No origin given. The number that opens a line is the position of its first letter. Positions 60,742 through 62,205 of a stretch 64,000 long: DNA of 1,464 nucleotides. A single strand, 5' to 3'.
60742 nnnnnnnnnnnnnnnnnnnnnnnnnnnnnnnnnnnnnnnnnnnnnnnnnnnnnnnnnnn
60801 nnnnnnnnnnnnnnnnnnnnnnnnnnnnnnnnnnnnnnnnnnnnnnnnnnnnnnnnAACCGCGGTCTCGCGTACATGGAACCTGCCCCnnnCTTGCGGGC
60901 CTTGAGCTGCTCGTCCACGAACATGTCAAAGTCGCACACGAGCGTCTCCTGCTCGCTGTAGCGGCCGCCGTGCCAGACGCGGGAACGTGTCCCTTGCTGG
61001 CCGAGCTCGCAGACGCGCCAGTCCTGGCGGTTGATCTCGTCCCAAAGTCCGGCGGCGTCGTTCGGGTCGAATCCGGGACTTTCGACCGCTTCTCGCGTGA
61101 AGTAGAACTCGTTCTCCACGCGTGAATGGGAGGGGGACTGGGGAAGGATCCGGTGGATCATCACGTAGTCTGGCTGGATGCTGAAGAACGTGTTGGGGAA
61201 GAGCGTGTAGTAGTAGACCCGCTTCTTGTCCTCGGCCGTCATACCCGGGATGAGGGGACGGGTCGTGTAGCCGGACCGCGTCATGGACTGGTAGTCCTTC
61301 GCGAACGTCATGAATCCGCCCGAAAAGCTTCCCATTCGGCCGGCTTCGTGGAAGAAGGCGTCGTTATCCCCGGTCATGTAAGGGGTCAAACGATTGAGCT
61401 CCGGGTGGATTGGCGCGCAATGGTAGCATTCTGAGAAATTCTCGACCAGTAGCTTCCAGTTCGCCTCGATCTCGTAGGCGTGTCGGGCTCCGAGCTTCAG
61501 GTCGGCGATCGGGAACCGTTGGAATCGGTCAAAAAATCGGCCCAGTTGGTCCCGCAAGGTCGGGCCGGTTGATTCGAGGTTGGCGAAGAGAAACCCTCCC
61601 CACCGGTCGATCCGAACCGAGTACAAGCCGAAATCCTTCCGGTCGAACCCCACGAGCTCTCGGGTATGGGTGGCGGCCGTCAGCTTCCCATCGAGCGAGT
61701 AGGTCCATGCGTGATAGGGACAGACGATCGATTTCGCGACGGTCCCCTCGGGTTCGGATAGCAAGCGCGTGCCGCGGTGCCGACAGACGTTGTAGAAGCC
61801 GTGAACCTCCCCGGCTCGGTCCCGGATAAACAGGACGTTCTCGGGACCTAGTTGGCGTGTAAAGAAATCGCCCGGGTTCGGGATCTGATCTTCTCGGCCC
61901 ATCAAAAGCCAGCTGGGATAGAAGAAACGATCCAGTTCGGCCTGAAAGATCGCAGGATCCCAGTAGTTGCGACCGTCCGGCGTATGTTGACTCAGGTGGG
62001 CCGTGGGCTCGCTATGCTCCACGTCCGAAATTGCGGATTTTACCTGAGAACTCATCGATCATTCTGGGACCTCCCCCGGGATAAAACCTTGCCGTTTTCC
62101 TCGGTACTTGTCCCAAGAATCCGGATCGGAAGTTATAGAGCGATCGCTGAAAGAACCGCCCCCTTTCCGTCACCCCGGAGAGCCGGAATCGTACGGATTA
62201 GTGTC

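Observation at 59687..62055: Convergent pair of paralogous Rieske/mononuclear-iron oxygenases next to a glycosylated family-5 binding protein, with no reductase partner in the window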

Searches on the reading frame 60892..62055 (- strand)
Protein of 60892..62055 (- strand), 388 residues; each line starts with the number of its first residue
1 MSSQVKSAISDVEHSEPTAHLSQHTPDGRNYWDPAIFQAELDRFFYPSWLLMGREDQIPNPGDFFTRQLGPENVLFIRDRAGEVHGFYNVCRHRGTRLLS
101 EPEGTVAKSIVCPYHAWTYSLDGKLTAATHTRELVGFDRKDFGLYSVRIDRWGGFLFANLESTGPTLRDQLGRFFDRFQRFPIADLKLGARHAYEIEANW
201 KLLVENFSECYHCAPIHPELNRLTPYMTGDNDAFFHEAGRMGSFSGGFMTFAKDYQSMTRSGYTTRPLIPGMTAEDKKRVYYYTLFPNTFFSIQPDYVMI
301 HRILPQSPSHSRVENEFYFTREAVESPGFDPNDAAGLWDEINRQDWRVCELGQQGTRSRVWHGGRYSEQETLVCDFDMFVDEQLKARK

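Call 4: search_protein_families(library=pfam, proteins=[window:60892-62055:-], max_evalue=0.01)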
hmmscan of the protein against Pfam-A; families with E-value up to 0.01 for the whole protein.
window:60892-62055:- (388 aa): 2 families
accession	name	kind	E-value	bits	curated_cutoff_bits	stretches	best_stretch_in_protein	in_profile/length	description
PF00848.25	Ring_hydroxyl_A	-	7.2e-51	173.5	24.9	1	184-385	2-207/208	Ring hydroxylating alpha subunit (catalytic domain)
PF00355.32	Rieske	-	7.7e-17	61.4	20.3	1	48-134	1-84/88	Rieske [2Fe-2S] domain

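Call 5: search_protein_families(library=ncbifam, proteins=[window:60892-62055:-], max_evalue=0.01)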
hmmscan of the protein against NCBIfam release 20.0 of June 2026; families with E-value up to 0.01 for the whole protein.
window:60892-62055:- (388 aa): 6 families
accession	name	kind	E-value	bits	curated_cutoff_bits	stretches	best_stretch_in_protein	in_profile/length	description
NF058607.1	GlBtMonoOxGbcA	equivalog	1.1e-64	218.4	670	2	29-224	36-230/420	glycine betaine monooxygenase oxygenase subunit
NF042946.1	3PPDioc_HcaE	equivalog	9.1e-33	113.9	830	1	30-214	20-211/450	3-phenylpropionate/cinnamic acid dioxygenase subunit alpha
TIGR03228.1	anthran_1_2_A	equivalog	7.5e-27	94.1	671.9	1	32-217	22-213/438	anthranilate 1,2-dioxygenase large subunit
TIGR03229.1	benzo_1_2_benA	equivalog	1.2e-25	90.3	780.95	1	31-253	21-254/433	benzoate 1,2-dioxygenase large subunit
NF041684.1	ant_diox_AndAc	equivalog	1.8e-24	86.1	750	1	33-217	30-222/418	anthranilate 1,2-dioxygenase large subunit AndAc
NF052579.1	BetMthstMoxSdmAMthl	equivalog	3.6e-05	22.9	600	1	72-130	40-96/351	4beta-methylsterol monooxygenase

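Call 6: search_solved_structures(query=window:60892-62055:-, max_evalue=0.00001, show_alignments=2)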
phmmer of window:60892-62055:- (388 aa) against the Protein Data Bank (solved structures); distinct sequences matched with E-value up to 0.00001: 37.
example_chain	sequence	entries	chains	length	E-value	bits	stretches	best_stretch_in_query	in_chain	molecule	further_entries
6y8j_A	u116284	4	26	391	3.7e-46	161.3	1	31-363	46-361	Carnitine monooxygenase oxygenase subunit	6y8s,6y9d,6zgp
6y9c_A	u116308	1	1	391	6.7e-45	157.2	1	31-363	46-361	Carnitine monooxygenase oxygenase subunit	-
3vca_A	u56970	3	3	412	5.6e-44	154.2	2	24-225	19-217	Ring-hydroxylating dioxygenase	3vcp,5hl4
4qup_A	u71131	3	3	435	6.1e-44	154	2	21-225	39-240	Monoxygenase; demethylase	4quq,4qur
3n0q_A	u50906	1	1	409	5.8e-41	144.2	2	20-225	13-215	Putative aromatic-ring hydroxylating dioxygenase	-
1uli_A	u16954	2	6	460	3.7e-35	125.1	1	27-214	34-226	biphenyl dioxygenase large subunit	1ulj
2yfi_A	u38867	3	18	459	1.2e-30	110.3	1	27-214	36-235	BIPHENYL DIOXYGENASE SUBUNIT ALPHA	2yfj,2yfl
2xr8_A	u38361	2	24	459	1.2e-30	110.2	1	27-214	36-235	BIPHENYL DIOXYGENASE SUBUNIT ALPHA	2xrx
2xsh_A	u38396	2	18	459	1.2e-30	110.2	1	27-214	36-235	BIPHENYL DIOXYGENASE SUBUNIT ALPHA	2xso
5aeu_A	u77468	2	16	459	1.2e-30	110.2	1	27-214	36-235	BIPHENYL DIOXYGENASE SUBUNIT ALPHA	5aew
8k0a_A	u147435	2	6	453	3.4e-30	108.8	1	29-217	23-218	3-phenylpropionate/cinnamic acid dioxygenase subunit alpha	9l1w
3gzx_A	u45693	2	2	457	1e-29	107.2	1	27-216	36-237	Biphenyl dioxygenase subunit alpha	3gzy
5xbp_A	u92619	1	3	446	1e-28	103.9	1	31-224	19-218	3NT oxygenase alpha subunit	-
3en1_A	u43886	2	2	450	1.4e-28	103.4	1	26-214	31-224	Benzene 1,2-dioxygenase subunit alpha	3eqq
2ckf_A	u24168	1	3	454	2.1e-28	102.9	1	29-217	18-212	RING-HYDROXYLATING DIOXYGENASE ALPHA SUBUNIT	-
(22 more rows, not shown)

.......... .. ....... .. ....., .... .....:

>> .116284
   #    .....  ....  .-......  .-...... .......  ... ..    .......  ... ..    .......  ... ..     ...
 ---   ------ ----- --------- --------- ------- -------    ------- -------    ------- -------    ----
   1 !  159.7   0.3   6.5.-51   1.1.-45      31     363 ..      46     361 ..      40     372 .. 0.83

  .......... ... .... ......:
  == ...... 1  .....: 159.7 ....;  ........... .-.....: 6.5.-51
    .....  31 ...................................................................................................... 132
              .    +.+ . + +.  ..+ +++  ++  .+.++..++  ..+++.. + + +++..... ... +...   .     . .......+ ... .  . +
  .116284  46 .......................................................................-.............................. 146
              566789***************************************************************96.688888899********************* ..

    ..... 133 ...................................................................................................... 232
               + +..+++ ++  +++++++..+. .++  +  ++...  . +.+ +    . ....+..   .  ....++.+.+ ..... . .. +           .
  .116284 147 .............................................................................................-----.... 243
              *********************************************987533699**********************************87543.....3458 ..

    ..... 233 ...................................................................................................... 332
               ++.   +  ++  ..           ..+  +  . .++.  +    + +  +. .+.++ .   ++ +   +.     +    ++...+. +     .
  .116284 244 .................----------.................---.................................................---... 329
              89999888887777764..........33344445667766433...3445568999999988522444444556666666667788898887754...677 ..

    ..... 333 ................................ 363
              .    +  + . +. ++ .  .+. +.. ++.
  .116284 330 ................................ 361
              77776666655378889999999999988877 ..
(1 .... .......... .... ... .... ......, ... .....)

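Call 8: find_encoding_contigs(protein=window:60892-62055:-, flank=10000, max_places=6)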
Protein window:60892-62055:- (388 aa): 4 contigs read that carry it; 3 places shown.
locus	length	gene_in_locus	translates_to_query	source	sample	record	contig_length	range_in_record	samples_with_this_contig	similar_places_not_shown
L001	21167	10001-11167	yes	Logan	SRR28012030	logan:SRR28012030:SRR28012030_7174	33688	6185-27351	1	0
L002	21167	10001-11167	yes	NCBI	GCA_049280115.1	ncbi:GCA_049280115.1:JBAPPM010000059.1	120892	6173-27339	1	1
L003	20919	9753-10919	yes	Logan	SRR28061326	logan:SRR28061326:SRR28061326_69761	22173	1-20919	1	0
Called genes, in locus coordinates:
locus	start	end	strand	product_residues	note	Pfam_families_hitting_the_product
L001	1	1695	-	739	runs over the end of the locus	PF06202:GDE_C, PF22422:MGH1-like_GH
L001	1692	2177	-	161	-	-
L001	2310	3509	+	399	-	PF01073:3Beta_HSD (weak), PF03435:Sacchrp_dh_NADP, PF16653:Sacchrp_dh_C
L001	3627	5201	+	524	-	PF00890:FAD_binding_2 (weak), PF01266:DAO (weak), PF01946:Thi4 (weak), PF03486:HI0933_like (faint), PF07992:Pyr_redox_2 (faint), PF12831:FAD_oxidored, PF13450:NAD_binding_8, PF01593:Amino_oxidase (weak)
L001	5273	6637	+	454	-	PF00202:Aminotran_3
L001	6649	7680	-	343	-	PF03435:Sacchrp_dh_NADP (weak), PF16653:Sacchrp_dh_C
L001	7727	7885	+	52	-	-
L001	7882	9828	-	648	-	PF00496:SBP_bac_5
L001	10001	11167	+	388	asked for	PF00355:Rieske, PF00848:Ring_hydroxyl_A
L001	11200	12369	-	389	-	PF00355:Rieske, PF00848:Ring_hydroxyl_A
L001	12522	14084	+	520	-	PF00890:FAD_binding_2 (faint), PF01266:DAO (faint), PF01946:Thi4 (faint), PF07992:Pyr_redox_2 (faint), PF13450:NAD_binding_8, PF01593:Amino_oxidase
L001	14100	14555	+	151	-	PF10604:Polyketide_cyc2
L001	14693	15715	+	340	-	PF00528:BPD_transp_1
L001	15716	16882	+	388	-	PF00528:BPD_transp_1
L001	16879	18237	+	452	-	PF00890:FAD_binding_2 (weak), PF01593:Amino_oxidase, PF12831:FAD_oxidored, PF13450:NAD_binding_8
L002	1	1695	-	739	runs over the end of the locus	PF06202:GDE_C, PF22422:MGH1-like_GH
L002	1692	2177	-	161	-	-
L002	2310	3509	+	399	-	PF01073:3Beta_HSD (weak), PF03435:Sacchrp_dh_NADP, PF16653:Sacchrp_dh_C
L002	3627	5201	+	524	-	PF00890:FAD_binding_2 (weak), PF01266:DAO (weak), PF01946:Thi4 (weak), PF03486:HI0933_like (faint), PF07992:Pyr_redox_2 (faint), PF12831:FAD_oxidored, PF13450:NAD_binding_8, PF01593:Amino_oxidase (weak)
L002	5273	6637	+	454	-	PF00202:Aminotran_3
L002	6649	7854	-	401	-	PF03435:Sacchrp_dh_NADP, PF16653:Sacchrp_dh_C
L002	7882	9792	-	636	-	PF00496:SBP_bac_5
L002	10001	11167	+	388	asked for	PF00355:Rieske, PF00848:Ring_hydroxyl_A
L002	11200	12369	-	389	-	PF00355:Rieske, PF00848:Ring_hydroxyl_A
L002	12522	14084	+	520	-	PF00890:FAD_binding_2 (faint), PF01266:DAO (faint), PF01946:Thi4 (faint), PF07992:Pyr_redox_2 (faint), PF13450:NAD_binding_8, PF01593:Amino_oxidase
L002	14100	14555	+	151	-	PF10604:Polyketide_cyc2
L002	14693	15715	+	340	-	PF00528:BPD_transp_1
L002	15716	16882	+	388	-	PF00528:BPD_transp_1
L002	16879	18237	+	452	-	PF00890:FAD_binding_2 (weak), PF01593:Amino_oxidase, PF12831:FAD_oxidored, PF13450:NAD_binding_8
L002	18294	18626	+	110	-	PF02311:AraC_binding (weak), PF07883:Cupin_2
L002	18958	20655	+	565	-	-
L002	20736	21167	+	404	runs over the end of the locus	PF00005:ABC_tran, PF13304:AAA_21 (weak), PF08352:oligo_HPY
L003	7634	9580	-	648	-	PF00496:SBP_bac_5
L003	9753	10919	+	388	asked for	PF00355:Rieske, PF00848:Ring_hydroxyl_A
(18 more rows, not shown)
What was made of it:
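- Checked: A family-5 binding-protein gene (PF00496) starts at 62228 and runs past the window end (call 8).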

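Call 9: find_homologous_proteins(query=window:60892-62055:-, max_evalue=1e-20)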
Query window:60892-62055:- (388 aa): 7185 proteins with E <= 1e-20 among 8000 candidates; the best 120 are listed.
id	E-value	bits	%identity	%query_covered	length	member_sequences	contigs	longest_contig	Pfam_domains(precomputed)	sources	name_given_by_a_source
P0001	5.8e-263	890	95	100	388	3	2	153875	PF00355.33,PF00848.26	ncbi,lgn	ncbi:MAG: aromatic ring-hydroxylating dioxygenase subunit alpha [Thermoplasmata archaeon]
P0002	3.0e-262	888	95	100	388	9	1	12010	PF00355.33,PF00848.26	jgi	jgi:glycine betaine catabolism A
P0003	2.3e-211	720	76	99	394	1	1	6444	PF00355.33,PF00848.26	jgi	jgi:glycine betaine catabolism A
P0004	1.4e-180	619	68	95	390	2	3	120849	PF00355.33,PF00848.26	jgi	jgi:glycine betaine catabolism A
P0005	8.3e-180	616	69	94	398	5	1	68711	PF00355.33,PF00848.26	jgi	jgi:glycine betaine catabolism A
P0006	7.2e-176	603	64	99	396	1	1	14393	PF00355.33,PF00848.26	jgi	jgi:glycine betaine catabolism A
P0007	3.9e-175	601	66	94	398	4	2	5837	PF00355.33,PF00848.26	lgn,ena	-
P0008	1.8e-174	599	65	96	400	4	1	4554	PF00355.33,PF00848.26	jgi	jgi:phenylpropionate dioxygenase-like ring-hydroxylating dioxygenase large terminal subunit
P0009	3.6e-174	598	64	96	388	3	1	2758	PF00355.33,PF00848.26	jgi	jgi:Rieske 2Fe-2S family protein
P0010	2.9e-173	595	66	94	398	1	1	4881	PF00355.33,PF00848.26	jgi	jgi:glycine betaine catabolism A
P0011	3.5e-173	595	64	95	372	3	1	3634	PF00355.33,PF00848.26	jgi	-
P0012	1.6e-172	592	65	94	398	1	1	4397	PF00355.33,PF00848.26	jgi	jgi:glycine betaine catabolism A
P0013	2.1e-172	592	65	93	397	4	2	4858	PF00355.33,PF00848.26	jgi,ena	-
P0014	2.7e-172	592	66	92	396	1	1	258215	PF00355.33,PF00848.26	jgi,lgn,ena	jgi:Rieske 2Fe-2S family protein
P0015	3.9e-172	591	64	95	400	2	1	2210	PF00355.33,PF00848.26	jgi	-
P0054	3.0e-162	559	63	91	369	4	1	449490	PF00355.33,PF00848.26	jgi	jgi:glycine betaine catabolism A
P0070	5.4e-159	548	61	95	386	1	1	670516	PF00355.33,PF00848.26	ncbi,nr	ncbi:MAG: aromatic ring-hydroxylating dioxygenase subunit alpha [Thermoplasmata archaeon]|nr:aromati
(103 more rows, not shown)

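Call 20: find_encoding_contigs(protein=P0070, flank=10000, max_places=2)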
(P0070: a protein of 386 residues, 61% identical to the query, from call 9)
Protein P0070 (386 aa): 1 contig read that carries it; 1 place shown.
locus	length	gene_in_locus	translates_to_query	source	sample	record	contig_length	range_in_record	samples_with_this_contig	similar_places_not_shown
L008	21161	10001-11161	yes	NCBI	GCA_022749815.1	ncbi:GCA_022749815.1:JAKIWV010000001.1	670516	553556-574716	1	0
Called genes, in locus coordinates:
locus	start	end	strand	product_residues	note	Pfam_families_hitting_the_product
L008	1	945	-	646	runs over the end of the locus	PF00496:SBP_bac_5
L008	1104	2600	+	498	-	PF00171:Aldedh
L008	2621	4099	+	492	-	PF00171:Aldedh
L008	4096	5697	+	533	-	PF00890:FAD_binding_2 (weak), PF01266:DAO, PF01494:FAD_binding_3 (faint), PF01946:Thi4 (weak), PF07992:Pyr_redox_2 (weak), PF12831:FAD_oxidored, PF01593:Amino_oxidase, PF13450:NAD_binding_8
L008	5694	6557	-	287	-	PF00491:Arginase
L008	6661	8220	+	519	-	PF00890:FAD_binding_2 (faint), PF01266:DAO (weak), PF01946:Thi4 (weak), PF03486:HI0933_like (faint), PF07992:Pyr_redox_2 (weak), PF12831:FAD_oxidored, PF13450:NAD_binding_8, PF01593:Amino_oxidase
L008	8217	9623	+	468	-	PF00202:Aminotran_3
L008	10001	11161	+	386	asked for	PF00355:Rieske, PF00848:Ring_hydroxyl_A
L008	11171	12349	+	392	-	PF00355:Rieske, PF00848:Ring_hydroxyl_A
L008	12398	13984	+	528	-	PF01266:DAO (weak), PF07992:Pyr_redox_2 (faint), PF13450:NAD_binding_8, PF01593:Amino_oxidase (weak)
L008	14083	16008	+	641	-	PF00496:SBP_bac_5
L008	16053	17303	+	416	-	PF03435:Sacchrp_dh_NADP, PF16653:Sacchrp_dh_C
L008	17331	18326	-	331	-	PF00528:BPD_transp_1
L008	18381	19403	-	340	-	PF19300:BPD_transp_1_N (weak), PF00528:BPD_transp_1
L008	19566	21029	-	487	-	PF00171:Aldedh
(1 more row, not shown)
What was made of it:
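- One relative's island also has an arginase-family gene (call 20).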

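Call 21: find_encoding_contigs(protein=P0054, flank=10000, max_places=2)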
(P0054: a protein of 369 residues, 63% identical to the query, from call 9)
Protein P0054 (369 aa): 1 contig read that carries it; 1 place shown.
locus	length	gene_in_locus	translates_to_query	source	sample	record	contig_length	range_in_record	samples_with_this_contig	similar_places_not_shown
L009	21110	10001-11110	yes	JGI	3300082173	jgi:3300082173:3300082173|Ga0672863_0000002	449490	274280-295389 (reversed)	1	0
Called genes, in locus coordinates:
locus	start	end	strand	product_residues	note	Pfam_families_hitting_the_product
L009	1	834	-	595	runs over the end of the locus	-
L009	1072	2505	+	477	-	PF12849:PBP_like_2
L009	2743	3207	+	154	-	-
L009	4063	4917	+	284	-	PF00753:Lactamase_B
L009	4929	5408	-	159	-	-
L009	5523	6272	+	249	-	PF01209:Ubie_methyltran, PF13489:Methyltransf_23, PF07021:MetW (weak), PF05175:MTS (weak), PF08241:Methyltransf_11, PF08242:Methyltransf_12, PF13649:Methyltransf_25, PF13847:Methyltransf_31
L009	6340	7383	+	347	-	PF10282:Lactonase (faint), PF25174:Beta-prop_THOC3 (faint), PF21783:YNCE (faint), PF01731:Arylesterase (faint), PF01436:NHL (faint), PF23381:Beta-prop_IFT122_1st (faint)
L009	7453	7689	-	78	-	-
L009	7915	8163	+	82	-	-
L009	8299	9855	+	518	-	PF00890:FAD_binding_2 (faint), PF01266:DAO (weak), PF01494:FAD_binding_3 (faint), PF01593:Amino_oxidase, PF03486:HI0933_like (faint), PF07992:Pyr_redox_2 (weak), PF12831:FAD_oxidored (weak), PF13450:NAD_binding_8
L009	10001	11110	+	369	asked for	PF00355:Rieske, PF00848:Ring_hydroxyl_A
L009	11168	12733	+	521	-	PF00890:FAD_binding_2 (faint), PF01266:DAO, PF01593:Amino_oxidase, PF01946:Thi4 (faint), PF07992:Pyr_redox_2 (weak), PF12831:FAD_oxidored (weak), PF13450:NAD_binding_8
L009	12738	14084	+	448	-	PF00890:FAD_binding_2 (weak), PF01266:DAO (weak), PF07992:Pyr_redox_2 (faint), PF12831:FAD_oxidored (weak), PF13450:NAD_binding_8, PF01593:Amino_oxidase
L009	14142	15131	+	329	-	-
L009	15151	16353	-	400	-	PF00202:Aminotran_3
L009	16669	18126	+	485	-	PF00171:Aldedh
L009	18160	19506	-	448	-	PF00202:Aminotran_3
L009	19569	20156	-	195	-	-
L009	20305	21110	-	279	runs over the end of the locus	PF04909:Amidohydro_2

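Call 22: find_encoding_contigs(protein=P0014, flank=10000, max_places=2)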
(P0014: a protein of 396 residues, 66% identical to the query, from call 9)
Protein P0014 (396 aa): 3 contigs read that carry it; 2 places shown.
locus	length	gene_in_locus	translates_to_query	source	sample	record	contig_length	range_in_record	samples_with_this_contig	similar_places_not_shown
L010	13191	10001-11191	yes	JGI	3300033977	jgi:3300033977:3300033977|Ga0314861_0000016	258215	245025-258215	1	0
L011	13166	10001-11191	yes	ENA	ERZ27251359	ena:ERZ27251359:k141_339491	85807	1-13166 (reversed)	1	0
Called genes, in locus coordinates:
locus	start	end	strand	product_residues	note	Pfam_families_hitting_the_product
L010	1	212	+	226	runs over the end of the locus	-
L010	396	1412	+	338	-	PF04014:MazE_antitoxin, PF01895:PhoU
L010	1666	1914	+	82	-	-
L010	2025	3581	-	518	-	PF00890:FAD_binding_2 (faint), PF01266:DAO (weak), PF01593:Amino_oxidase (weak), PF01946:Thi4 (weak), PF12831:FAD_oxidored, PF13450:NAD_binding_8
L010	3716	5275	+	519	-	PF00070:Pyr_redox (faint), PF00890:FAD_binding_2 (faint), PF01266:DAO (weak), PF01494:FAD_binding_3 (faint), PF01946:Thi4 (faint), PF12831:FAD_oxidored (weak), PF13450:NAD_binding_8, PF01593:Amino_oxidase, +1 more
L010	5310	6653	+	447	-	PF00202:Aminotran_3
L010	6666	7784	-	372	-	PF03435:Sacchrp_dh_NADP, PF16653:Sacchrp_dh_C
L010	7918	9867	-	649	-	PF00496:SBP_bac_5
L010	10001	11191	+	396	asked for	PF00355:Rieske, PF00848:Ring_hydroxyl_A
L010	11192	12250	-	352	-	PF00355:Rieske, PF00848:Ring_hydroxyl_A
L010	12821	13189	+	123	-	?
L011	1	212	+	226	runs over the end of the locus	-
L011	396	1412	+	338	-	PF04014:MazE_antitoxin, PF01895:PhoU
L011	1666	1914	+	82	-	-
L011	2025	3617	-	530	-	PF00890:FAD_binding_2 (faint), PF01266:DAO (weak), PF01946:Thi4 (weak), PF12831:FAD_oxidored, PF01593:Amino_oxidase (weak), PF13450:NAD_binding_8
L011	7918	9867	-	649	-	PF00496:SBP_bac_5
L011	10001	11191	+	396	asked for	PF00355:Rieske, PF00848:Ring_hydroxyl_A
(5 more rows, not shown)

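Call 24: search_dna_similar(query=window:60892-62055:-, collection=plasmids, mode=protein, max_rows=30)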
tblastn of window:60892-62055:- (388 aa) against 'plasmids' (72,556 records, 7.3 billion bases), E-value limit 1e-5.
Records with a match: 976; places in all: 1477; records where one place covers at least 80% of the query: 528.
Best place of each record, by identity: <60% 976.
By first word of the organism name: Rhizobium 140; Sinorhizobium 88; Phaeobacter 66; Rhodococcus 63; Pseudosulfitobacter 40; Paracoccus 31; Sphingobium 30; Pseudomonas 27; Azospirillum 24; Burkholderia 23; and 127 more.
By predicted mobility (MOB-suite, as given by PLSDB): non-mobilizable 553; conjugative 307; mobilizable 116.
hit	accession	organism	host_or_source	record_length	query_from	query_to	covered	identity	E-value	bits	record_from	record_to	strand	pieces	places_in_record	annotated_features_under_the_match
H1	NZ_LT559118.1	Nonomuraea gerenzanensis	-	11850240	28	385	92%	35.8%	7e-65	231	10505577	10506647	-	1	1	none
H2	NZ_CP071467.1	Priestia megaterium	whole organism,Hypersaline environment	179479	23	384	93%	35.1%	9e-67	236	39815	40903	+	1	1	aromatic ring-hydroxylating dioxygenase subunit alpha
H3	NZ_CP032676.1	Rhodococcus rhodochrous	cell culture,soil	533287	4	365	93%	32.0%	2e-41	162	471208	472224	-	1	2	aromatic ring-hydroxylating dioxygenase subunit alpha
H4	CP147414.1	Cereibacter sphaeroides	-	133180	31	376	89%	32.9%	9e-49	184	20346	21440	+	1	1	aromatic ring-hydroxylating dioxygenase subunit alpha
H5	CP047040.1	Cereibacter sphaeroides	cell culture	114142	31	376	86%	34.0%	1e-40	193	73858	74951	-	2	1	none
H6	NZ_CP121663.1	Rhizobium sp. CB3090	Gliricidia sp.,cell culture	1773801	31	376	89%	32.6%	4e-50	188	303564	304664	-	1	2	record has no annotation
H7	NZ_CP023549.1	Rhodobacter sp. CZR27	cell culture,paddy soil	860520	31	376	89%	32.6%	3e-45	174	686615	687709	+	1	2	aromatic ring-hydroxylating dioxygenase subunit alpha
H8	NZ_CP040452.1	Halomonas sp. PA16-9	-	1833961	31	376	89%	32.4%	2e-50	189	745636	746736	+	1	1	none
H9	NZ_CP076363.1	Gemmobacter fulvus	cell culture,Anabaena culture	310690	12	376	94%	30.6%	1e-44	172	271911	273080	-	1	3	aromatic ring-hydroxylating dioxygenase subunit alpha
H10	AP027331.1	Sphingobium sp. TomTYG65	-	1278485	30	376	89%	32.0%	4e-40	159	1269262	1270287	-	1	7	(2Fe-2S) ferredoxin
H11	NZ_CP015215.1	Cereibacter sphaeroides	Cereibacter sphaeroides 2.4.1,single ...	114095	31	376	89%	32.1%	4e-46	176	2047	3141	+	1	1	aromatic ring-hydroxylating dioxygenase subunit alpha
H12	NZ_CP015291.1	Cereibacter sphaeroides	Cereibacter sphaeroides 2.4.1,single ...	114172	31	376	89%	32.1%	4e-46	176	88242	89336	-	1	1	aromatic ring-hydroxylating dioxygenase subunit alpha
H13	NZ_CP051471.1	Cereibacter sphaeroides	cell culture,laboratory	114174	31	376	89%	32.1%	4e-46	176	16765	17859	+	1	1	aromatic ring-hydroxylating dioxygenase subunit alpha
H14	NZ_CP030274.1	Cereibacter sphaeroides 2.4.1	cell culture,laboratory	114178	31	376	89%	32.1%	4e-46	176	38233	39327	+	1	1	aromatic ring-hydroxylating dioxygenase subunit alpha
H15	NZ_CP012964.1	Cereibacter sphaeroides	cell culture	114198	31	376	89%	32.1%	4e-46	176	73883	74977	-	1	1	aromatic ring-hydroxylating dioxygenase subunit alpha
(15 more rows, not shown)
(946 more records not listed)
